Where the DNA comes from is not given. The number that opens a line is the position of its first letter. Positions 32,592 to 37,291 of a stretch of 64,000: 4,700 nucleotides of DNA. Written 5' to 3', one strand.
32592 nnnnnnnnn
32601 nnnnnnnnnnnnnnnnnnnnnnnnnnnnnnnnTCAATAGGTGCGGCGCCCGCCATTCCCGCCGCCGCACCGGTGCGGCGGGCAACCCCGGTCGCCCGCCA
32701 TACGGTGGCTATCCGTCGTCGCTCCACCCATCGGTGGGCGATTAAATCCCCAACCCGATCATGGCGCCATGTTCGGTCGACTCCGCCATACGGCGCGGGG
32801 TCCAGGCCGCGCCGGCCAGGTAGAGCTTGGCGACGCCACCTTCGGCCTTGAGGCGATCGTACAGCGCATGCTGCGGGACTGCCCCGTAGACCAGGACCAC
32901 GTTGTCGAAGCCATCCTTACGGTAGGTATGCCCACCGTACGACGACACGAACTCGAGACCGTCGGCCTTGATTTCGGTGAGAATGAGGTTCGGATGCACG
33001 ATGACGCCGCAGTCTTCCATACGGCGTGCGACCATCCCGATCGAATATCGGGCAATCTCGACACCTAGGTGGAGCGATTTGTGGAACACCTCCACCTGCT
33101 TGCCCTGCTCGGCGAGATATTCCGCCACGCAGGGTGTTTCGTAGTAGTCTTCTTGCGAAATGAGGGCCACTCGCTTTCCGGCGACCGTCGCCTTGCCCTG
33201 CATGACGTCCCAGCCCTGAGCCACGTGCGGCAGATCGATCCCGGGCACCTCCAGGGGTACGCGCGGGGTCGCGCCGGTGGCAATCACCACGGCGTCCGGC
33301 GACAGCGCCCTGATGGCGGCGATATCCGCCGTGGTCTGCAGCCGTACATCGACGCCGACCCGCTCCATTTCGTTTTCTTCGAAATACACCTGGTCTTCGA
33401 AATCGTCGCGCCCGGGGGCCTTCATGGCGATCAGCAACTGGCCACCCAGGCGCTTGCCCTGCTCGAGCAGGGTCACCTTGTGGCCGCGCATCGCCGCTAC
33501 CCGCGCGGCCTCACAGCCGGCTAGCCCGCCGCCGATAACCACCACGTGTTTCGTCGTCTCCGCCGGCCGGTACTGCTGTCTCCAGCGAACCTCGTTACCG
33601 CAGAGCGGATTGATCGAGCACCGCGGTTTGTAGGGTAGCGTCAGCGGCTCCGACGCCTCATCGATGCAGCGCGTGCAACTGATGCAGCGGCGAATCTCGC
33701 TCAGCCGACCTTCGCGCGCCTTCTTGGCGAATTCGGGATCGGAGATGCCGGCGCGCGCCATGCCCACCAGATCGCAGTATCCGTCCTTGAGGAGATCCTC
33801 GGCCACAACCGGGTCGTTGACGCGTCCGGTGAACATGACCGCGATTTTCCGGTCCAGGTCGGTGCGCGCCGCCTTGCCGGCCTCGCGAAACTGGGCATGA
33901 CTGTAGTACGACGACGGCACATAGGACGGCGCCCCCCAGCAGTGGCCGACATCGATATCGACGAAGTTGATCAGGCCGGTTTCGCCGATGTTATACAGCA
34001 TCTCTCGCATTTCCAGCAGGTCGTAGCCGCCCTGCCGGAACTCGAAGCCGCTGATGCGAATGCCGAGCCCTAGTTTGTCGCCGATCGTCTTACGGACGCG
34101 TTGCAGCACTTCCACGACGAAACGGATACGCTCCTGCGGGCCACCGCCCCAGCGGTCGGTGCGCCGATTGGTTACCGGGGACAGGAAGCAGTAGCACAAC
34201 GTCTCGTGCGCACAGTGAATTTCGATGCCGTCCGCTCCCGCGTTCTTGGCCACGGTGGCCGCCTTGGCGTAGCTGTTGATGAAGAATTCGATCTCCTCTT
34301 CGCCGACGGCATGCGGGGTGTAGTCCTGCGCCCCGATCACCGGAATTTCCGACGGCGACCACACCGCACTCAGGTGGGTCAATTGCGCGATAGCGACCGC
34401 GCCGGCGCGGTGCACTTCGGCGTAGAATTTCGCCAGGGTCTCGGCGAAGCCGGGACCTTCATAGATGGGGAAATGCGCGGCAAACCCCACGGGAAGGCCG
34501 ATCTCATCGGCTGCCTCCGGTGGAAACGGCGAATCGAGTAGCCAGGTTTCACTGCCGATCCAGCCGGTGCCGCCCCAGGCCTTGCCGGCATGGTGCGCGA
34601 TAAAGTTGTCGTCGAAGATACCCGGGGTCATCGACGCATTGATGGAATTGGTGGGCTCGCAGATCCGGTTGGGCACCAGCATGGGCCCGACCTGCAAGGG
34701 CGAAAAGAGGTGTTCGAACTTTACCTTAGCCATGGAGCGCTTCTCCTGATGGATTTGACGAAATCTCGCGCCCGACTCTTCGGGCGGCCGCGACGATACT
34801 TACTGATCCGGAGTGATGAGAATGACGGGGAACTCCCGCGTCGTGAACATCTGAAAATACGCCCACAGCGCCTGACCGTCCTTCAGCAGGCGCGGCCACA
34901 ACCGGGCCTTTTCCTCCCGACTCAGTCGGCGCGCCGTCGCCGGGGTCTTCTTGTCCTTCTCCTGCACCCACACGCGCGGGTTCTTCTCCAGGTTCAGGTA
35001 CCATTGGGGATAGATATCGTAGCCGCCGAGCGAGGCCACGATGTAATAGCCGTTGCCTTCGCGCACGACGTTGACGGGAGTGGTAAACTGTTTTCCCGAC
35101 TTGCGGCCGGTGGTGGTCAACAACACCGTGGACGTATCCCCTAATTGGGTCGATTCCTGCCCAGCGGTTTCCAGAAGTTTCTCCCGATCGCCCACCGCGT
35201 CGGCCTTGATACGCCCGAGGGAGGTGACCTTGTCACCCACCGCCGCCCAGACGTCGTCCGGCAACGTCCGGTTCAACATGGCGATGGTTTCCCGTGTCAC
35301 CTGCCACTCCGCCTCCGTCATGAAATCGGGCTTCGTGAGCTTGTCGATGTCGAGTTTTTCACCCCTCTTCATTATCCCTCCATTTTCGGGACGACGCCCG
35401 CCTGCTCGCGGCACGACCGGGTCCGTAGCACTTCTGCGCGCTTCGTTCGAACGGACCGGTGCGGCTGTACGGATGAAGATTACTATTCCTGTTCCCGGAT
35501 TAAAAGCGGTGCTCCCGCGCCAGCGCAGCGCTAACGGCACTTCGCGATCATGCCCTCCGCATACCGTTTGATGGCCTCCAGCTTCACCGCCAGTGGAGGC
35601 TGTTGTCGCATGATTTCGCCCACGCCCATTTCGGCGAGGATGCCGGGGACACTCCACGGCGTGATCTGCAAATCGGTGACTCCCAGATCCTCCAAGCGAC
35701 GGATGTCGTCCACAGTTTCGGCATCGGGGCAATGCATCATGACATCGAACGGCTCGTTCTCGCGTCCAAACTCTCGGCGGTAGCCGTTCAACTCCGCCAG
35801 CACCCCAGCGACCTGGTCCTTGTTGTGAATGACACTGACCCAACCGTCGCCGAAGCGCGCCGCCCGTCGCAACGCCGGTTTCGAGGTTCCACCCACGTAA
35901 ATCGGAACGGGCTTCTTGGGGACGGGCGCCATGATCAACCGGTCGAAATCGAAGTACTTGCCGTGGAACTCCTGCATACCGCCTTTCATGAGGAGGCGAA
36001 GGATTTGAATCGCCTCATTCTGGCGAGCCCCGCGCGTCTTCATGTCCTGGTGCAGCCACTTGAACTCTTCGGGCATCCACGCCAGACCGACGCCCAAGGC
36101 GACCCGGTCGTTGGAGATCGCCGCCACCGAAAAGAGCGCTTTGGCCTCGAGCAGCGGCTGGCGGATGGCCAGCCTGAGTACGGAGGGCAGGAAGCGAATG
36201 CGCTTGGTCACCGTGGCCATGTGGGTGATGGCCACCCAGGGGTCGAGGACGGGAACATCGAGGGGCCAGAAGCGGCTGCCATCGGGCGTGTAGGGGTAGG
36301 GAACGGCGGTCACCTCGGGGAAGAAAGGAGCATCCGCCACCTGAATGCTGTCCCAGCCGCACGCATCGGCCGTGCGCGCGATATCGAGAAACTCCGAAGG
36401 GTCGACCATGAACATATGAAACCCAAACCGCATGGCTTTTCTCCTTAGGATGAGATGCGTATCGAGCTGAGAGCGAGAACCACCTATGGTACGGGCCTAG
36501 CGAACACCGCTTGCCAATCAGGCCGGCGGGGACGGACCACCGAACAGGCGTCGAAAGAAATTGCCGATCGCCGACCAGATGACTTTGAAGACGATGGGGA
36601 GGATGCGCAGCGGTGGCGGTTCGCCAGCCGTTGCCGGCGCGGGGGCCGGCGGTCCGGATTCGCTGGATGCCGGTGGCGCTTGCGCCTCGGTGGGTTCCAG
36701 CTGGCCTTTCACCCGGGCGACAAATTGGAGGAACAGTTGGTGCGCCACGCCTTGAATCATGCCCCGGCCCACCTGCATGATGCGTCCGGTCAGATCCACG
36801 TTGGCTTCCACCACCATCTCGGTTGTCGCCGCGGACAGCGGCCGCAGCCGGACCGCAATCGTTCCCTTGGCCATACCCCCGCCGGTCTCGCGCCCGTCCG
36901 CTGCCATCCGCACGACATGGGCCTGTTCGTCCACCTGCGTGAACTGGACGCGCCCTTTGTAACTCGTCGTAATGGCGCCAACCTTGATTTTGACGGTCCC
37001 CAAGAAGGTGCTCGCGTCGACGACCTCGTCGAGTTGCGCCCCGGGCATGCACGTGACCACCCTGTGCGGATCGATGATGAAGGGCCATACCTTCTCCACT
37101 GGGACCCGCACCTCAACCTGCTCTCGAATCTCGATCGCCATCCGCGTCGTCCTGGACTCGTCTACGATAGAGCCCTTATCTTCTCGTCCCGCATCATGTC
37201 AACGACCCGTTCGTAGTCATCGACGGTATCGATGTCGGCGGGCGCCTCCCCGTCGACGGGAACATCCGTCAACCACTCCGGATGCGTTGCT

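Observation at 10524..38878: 28-kb one-directional supercluster may encode an undescribed catabolic route: eight CoA-transferase domains, a ketone carboxylase, F420-type reductases and OYE, but no regulator, thiolase or acyl-CoA dehydrogenase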

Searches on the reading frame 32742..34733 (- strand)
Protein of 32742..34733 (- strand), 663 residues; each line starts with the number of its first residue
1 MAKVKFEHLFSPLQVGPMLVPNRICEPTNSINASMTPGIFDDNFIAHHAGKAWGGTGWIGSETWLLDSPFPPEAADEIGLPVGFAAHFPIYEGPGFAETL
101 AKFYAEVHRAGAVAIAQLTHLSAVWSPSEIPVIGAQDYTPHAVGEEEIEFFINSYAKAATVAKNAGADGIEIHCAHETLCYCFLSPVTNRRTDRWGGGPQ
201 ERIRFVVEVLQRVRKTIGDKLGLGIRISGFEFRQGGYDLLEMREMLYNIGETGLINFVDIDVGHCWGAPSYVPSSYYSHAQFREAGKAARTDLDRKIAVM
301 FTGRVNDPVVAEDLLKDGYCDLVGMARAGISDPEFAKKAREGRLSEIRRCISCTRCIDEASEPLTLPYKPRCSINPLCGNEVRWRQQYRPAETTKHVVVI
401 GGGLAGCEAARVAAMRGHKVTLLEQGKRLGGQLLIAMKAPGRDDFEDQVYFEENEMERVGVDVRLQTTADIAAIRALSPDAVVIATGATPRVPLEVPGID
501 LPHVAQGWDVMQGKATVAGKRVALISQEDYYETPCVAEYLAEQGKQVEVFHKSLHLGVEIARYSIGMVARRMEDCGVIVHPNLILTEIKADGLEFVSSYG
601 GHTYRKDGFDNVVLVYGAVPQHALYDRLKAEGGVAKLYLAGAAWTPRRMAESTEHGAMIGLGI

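Call 5: search_protein_families(library=pfam, proteins=[window:32742-34733:-], max_evalue=0.01)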
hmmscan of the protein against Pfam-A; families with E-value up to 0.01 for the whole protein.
window:32742-34733:- (663 aa): 12 families
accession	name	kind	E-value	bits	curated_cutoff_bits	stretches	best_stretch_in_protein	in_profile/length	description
PF00724.26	Oxidored_FMN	-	1.5e-44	153.1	27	1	9-344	2-340/342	NADH:flavin oxidoreductase / NADH oxidase family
PF07992.20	Pyr_redox_2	-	1.8e-15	57.6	26.1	1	396-504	2-123/291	Pyridine nucleotide-disulphide oxidoreductase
PF00070.33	Pyr_redox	-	1e-09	39.2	22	1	396-430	1-35/82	Pyridine nucleotide-disulphide oxidoreductase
PF13450.12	NAD_binding_8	-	1.3e-09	38.7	21.9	1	399-432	1-34/68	NAD(P)-binding Rossmann-like domain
PF12831.13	FAD_oxidored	-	9.6e-09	35.4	27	1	397-439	2-44/416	FAD dependent oxidoreductase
PF00890.30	FAD_binding_2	-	3.4e-07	30.2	20.4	1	396-435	1-40/414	FAD binding domain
PF22620.2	OYE-like_second_a-b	-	2.7e-06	27.9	25.5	1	509-601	5-96/128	OYE-like second alpha/beta domain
PF01266.30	DAO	-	3e-06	27.5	27.9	1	396-431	1-37/353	FAD dependent oxidoreductase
PF01134.28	GIDA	-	3.9e-06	26.6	22.1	1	397-425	2-30/391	Glucose inhibited division protein A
PF03486.20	HI0933_like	-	8.9e-06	25.7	50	1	396-436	2-42/244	HI0933-like protein Rossmann domain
PF01262.27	AlaDh_PNT_C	-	0.00021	21.2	23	1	396-426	30-60/214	Alanine dehydrogenase/PNT, C-terminal domain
PF13738.12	Pyr_redox_3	-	0.0037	17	30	0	393-491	163-270/305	Pyridine nucleotide-disulphide oxidoreductase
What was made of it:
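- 32742..34733 (-): OYE-family FMN/[4Fe-4S]/FAD reductase, like 2-naphthoyl-CoA reductase and 2,4-dienoyl-CoA reductase. PF00724+PF07992 (call 5).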

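Call 10: search_protein_families(library=ncbifam, proteins=[window:32742-34733:-], max_evalue=0.00001)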
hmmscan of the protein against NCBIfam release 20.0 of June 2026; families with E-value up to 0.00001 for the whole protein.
window:32742-34733:- (663 aa): 25 families
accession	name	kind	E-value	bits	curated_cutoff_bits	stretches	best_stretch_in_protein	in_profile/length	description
TIGR03997.1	mycofact_OYE_2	equivalog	9.1e-132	440.6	793.15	1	8-662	1-644/645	mycofactocin system FadH/OYE family oxidoreductase 2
NF041087.1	bile_acid_BaiCD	equivalog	2.4e-93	313.4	825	1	6-660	1-639/642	bile acid Fe-S flavoenzyme BaiCD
NF045599.1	bili_reduct_long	exception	6.8e-79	265.8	750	1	142-629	131-610/641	bilirubin reductase, long form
TIGR03996.1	mycofact_OYE_1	hypoth_equivalog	1.5e-54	185.6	627.9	1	122-604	110-584/633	mycofactocin system FadH/OYE family oxidoreductase 1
NF010047.0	PRK13523.1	equivalog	1.7e-31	109.5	431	1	8-349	4-330/339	NADPH dehydrogenase NamA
NF045592.1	bili_reduct_N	equivalog_domain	7e-31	107.7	425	1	142-359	131-351/363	bilirubin reductase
NF006101.0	PRK08255.1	equivalog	6.8e-30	103.8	1078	1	124-337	523-728/768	bifunctional salicylyl-CoA 5-hydroxylase/oxidoreductase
NF007899.0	PRK10605.1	subfamily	3.7e-23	82.3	403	1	135-341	144-339/365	N-ethylmaleimide reductase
NF009410.0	PRK12771.1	subfamily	6.8e-14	51.3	516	1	383-524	127-273/566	NAD(P)-binding protein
TIGR01317.1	GOGAT_sm_gam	subfamily_domain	3.8e-09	35.9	447.7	1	390-513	138-263/485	glutamate synthase small subunit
NF009454.0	PRK12814.1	equivalog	5.7e-09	34.9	916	1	391-523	190-327/657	putative NADPH-dependent glutamate synthase small subunit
NF045663.1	diclust_near_Sec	equivalog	2.5e-08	32.5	530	1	385-490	97-201/759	pyridine nucleotide-disulfide oxidoreductase/dicluster-binding protein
NF002480.1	PRK01747.1-1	equivalog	6.4e-08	31.5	540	1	383-429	237-283/645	bifunctional tRNA (5-methylaminomethyl-2-thiouridine)(34)-methyltransferase MnmC2/FAD-dependent 5-carboxymethylaminomethyl-2-thiouridine(34)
TIGR02053.1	MerA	equivalog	7.5e-08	31.8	454.45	0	390-429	163-202/465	mercury(II) reductase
TIGR01316.1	gltA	equivalog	2.6e-07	29.8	471.75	1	387-505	126-245/449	NADPH-dependent glutamate synthase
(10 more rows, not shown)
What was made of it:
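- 32742..34733 (-): No NCBIfam equivalog cut-off reached (call 10).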

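Call 56: search_solved_structures(query=window:32742-34733:-, max_evalue=1e-20)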
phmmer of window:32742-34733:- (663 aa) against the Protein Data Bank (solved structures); distinct sequences matched with E-value up to 1e-20: 15.
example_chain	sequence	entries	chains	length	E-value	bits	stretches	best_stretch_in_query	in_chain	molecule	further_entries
6qkg_A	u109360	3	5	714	2e-67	231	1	137-661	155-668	NCR A | NCR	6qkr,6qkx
1ps9_A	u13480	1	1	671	6.7e-57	196.2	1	134-526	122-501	2,4-dienoyl-CoA reductase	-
1djq_A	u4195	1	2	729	2.5e-47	164.6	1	5-658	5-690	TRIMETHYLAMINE DEHYDROGENASE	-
1djn_A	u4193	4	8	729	4.6e-47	163.7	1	5-658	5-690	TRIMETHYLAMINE DEHYDROGENASE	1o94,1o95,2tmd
6l6j_A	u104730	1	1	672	1.3e-46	162.2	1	5-656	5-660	Oxidored_FMN domain-containing protein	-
6de6_A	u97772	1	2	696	6.6e-42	146.6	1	125-633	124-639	Histamine dehydrogenase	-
3k30_A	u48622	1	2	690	2.3e-40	141.6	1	6-653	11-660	Histamine dehydrogenase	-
1z41_A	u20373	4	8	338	2.7e-25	91.7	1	8-347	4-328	Probable NADH-dependent flavin oxidoreductase yqjM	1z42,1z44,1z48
3krz_A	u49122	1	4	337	1.2e-23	86.3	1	9-334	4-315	NADH:flavin oxidoreductase/NADH oxidase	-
3kru_A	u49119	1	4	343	1.3e-23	86.2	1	9-334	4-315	NADH:flavin oxidoreductase/NADH oxidase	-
5ogt_A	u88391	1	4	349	1.3e-23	86.2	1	9-340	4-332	Chromate reductase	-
5nux_A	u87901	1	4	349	3e-23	85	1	9-340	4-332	Chromate reductase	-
8uaj_A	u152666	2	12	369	1.1e-22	83.2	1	9-340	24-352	NADPH dehydrogenase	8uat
3hf3_A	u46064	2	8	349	1.1e-22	83.1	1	9-340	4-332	Chromate reductase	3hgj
8pun_A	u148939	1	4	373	1.3e-22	82.9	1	124-335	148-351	NADPH dehydrogenase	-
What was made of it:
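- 32742..34733 (-): PDB 6qkg NCR 231 bits, 1ps9 FadH 196 bits (call 56).
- On 2,4-dienoyl-CoA reductase / NCR / BaiCD class of OYE flavoenzymes: 6qkg 231 bits, 1ps9 196 bits (call 56).
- Closest known: thn operon of anaerobic naphthalene degradation. Same: The OYE's best solved homologue is 2-naphthoyl-CoA reductase (call 56).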

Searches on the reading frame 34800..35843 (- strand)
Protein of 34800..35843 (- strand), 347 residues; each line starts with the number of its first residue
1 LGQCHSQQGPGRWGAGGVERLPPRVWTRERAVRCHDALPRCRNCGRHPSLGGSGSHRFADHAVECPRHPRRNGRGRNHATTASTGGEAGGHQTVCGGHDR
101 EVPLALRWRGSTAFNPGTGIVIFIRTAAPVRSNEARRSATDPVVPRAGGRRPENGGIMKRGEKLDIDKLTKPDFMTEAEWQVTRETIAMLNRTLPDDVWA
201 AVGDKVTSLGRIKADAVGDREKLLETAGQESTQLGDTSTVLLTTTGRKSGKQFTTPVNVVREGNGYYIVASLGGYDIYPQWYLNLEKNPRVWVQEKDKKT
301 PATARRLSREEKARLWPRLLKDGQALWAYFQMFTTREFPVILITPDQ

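Call 5: search_protein_families(library=pfam, proteins=[window:34800-35843:-], max_evalue=0.01)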
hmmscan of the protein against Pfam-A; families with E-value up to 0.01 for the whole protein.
window:34800-35843:- (347 aa): 1 family
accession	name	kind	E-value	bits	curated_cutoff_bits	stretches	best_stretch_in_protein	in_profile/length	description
PF04075.20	F420H2_quin_red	-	4e-30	105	22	1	225-344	11-129/130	F420H(2)-dependent quinone reductase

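Call 10: search_protein_families(library=ncbifam, proteins=[window:34800-35843:-], max_evalue=0.00001)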
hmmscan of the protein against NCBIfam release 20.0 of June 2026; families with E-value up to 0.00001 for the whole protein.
window:34800-35843:- (347 aa): 1 family
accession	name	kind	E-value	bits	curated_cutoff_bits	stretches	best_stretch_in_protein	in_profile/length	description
TIGR00026.1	hi_GC_TIGR00026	subfamily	2.5e-27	95.8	46.35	1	236-343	6-110/111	nitroreductase family deazaflavin-dependent oxidoreductase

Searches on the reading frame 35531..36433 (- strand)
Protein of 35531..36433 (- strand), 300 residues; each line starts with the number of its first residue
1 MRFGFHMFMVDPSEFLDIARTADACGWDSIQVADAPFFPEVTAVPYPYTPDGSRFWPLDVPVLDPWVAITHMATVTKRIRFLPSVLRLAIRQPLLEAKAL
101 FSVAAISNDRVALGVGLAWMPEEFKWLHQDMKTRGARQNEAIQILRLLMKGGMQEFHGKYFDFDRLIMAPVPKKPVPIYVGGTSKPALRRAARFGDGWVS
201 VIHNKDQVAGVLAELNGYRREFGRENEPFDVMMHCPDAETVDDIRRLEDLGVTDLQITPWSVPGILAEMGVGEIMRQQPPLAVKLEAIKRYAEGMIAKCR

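Call 5: search_protein_families(library=pfam, proteins=[window:35531-36433:-], max_evalue=0.01)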
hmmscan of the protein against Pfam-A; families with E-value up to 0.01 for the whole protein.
window:35531-36433:- (300 aa): 1 family
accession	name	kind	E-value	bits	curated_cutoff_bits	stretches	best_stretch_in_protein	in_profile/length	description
PF00296.26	Bac_luciferase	-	1.5e-39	136.6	27.9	1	11-234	21-225/314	Luciferase-like monooxygenase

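Call 10: search_protein_families(library=ncbifam, proteins=[window:35531-36433:-], max_evalue=0.00001)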
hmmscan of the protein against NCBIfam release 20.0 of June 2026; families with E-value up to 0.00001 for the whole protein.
window:35531-36433:- (300 aa): 25 families
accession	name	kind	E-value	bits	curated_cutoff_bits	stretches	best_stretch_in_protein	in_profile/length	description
TIGR03619.1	F420_Rv2161c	subfamily_domain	2.2e-55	187.9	166.9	1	17-257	2-245/247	TIGR03619 family F420-dependent LLM class oxidoreductase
TIGR03560.1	F420_Rv1855c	subfamily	1.7e-27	96.7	231.4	1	14-227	14-220/227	TIGR03560 family F420-dependent LLM class oxidoreductase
TIGR03854.1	F420_MSMEG_3544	hypoth_equivalog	3.8e-24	85.5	295.6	1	60-229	38-210/290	TIGR03854 family LLM class F420-dependent oxidoreductase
TIGR03571.1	lucif_BA3436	subfamily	1.5e-22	80.2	303.9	1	13-234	31-238/304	TIGR03571 family LLM class oxidoreductase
TIGR03621.1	F420_MSMEG_2516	subfamily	2.1e-19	69.8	213.15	1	65-196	42-171/295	TIGR03621 family F420-dependent LLM class oxidoreductase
TIGR03557.1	F420_G6P_family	subfamily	8.5e-17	61.2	210.4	1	65-210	49-197/316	TIGR03557 family F420-dependent LLM class oxidoreductase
TIGR04465.1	ArgArg_F420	equivalog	1.4e-15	57.2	470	1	64-207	95-241/364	F420-dependent hydroxymycolic acid dehydrogenase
TIGR04021.1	LLM_DMSO2_sfnG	equivalog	1.6e-15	57.4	382.95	1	71-226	69-228/350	dimethylsulfone monooxygenase SfnG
TIGR04024.1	F420_NP1902A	hypoth_equivalog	3.7e-14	52.2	345.4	1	68-216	45-194/330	TIGR04024 family LLM class F420-dependent oxidoreductase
NF001939.1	PRK00719.1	subfamily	4e-14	52.2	510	1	64-241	54-233/373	alkanesulfonate monooxygenase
TIGR03565.1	alk_sulf_monoox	equivalog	4.2e-14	52.4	518.2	1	63-241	53-233/346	FMNH2-dependent alkanesulfonate monooxygenase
TIGR03555.1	F420_mer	equivalog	5.7e-13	48.9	348.7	1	68-233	43-208/325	5,10-methylenetetrahydromethanopterin reductase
TIGR03564.1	F420_MSMEG_4879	subfamily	5.8e-13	49.1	234.25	1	56-207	17-169/265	TIGR03564 family F420-dependent LLM class oxidoreductase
TIGR03841.1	F420_Rv3093c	subfamily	7.9e-13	48.4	213.65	1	56-246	28-220/298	LLM class F420-dependent oxidoreductase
TIGR03612.1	RutA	equivalog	2.1e-12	47.2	498.3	1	63-235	65-244/355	pyrimidine utilization protein A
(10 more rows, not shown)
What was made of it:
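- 35531..36433 (-): LLM2, F420-family luciferase-like oxidoreductase. TIGR03619 187.9 bits, above the 166.9 cut-off (call 10).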

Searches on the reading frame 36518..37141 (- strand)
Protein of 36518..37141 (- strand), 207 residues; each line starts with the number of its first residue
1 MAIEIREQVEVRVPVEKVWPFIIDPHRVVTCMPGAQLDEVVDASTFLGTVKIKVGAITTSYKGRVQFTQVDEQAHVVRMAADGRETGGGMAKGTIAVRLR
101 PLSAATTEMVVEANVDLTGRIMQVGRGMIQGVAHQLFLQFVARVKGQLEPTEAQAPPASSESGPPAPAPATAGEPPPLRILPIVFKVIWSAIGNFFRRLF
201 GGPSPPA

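Call 5: search_protein_families(library=pfam, proteins=[window:36518-37141:-], max_evalue=0.01)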
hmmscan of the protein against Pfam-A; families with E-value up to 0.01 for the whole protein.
window:36518-37141:- (207 aa): 2 families
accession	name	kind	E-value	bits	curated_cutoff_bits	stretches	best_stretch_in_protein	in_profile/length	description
PF06240.19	COXG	-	6.3e-17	62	22.2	1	8-147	2-138/140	Carbon monoxide dehydrogenase subunit G (CoxG)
PF10604.15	Polyketide_cyc2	-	2.1e-05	25.3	27.4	1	3-140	2-137/142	Polyketide cyclase / dehydrase and lipid transport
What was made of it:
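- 36518..37141 (-): CoxG/SRPBCC protein. PF06240 (call 5).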

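Call 10: search_protein_families(library=ncbifam, proteins=[window:36518-37141:-], max_evalue=0.00001)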
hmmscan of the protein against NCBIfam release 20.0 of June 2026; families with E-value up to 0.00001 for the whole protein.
window:36518-37141:- (207 aa): 0 families
